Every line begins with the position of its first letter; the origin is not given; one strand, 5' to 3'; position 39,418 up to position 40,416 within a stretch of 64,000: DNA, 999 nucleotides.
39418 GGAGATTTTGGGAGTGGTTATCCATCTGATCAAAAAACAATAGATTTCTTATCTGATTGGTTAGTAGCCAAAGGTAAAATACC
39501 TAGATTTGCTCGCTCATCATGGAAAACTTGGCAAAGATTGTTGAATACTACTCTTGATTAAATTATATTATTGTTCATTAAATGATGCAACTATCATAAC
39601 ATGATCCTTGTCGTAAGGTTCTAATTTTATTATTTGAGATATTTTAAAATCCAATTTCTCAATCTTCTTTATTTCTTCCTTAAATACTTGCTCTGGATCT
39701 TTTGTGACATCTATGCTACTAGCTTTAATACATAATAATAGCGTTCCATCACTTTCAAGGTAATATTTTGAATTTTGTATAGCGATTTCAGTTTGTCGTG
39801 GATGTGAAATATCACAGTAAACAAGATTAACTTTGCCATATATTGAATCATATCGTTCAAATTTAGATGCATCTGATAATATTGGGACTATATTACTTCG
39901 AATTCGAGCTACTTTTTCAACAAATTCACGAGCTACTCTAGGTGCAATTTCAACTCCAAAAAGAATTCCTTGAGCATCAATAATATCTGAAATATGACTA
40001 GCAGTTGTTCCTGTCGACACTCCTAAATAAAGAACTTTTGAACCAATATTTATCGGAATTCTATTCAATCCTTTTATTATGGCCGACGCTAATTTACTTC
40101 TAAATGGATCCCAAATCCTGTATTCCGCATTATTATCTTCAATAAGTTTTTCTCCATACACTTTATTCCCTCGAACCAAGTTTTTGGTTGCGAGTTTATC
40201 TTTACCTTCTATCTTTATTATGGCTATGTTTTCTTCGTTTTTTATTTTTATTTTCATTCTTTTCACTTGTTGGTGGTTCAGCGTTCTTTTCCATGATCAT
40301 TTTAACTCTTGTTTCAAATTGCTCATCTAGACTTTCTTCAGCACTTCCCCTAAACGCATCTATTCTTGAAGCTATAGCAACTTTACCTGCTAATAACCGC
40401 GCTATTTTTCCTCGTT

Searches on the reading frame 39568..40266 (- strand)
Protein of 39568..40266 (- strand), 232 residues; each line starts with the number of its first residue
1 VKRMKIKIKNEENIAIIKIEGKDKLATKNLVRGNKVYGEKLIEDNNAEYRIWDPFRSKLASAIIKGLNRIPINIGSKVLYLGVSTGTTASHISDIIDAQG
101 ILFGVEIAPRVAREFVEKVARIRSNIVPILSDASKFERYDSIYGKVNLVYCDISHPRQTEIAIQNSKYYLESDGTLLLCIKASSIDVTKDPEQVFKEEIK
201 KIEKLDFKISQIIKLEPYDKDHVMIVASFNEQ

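Call 31: search_protein_families(library=pfam, proteins=[window:39568-40266:-], max_evalue=0.001)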
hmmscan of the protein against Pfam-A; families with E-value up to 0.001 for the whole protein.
window:39568-40266:- (232 aa): 1 family
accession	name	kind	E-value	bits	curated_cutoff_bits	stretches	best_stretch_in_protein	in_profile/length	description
PF01269.23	Fibrillarin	-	2.9e-86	288.7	27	1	10-230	6-226/227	Fibrillarin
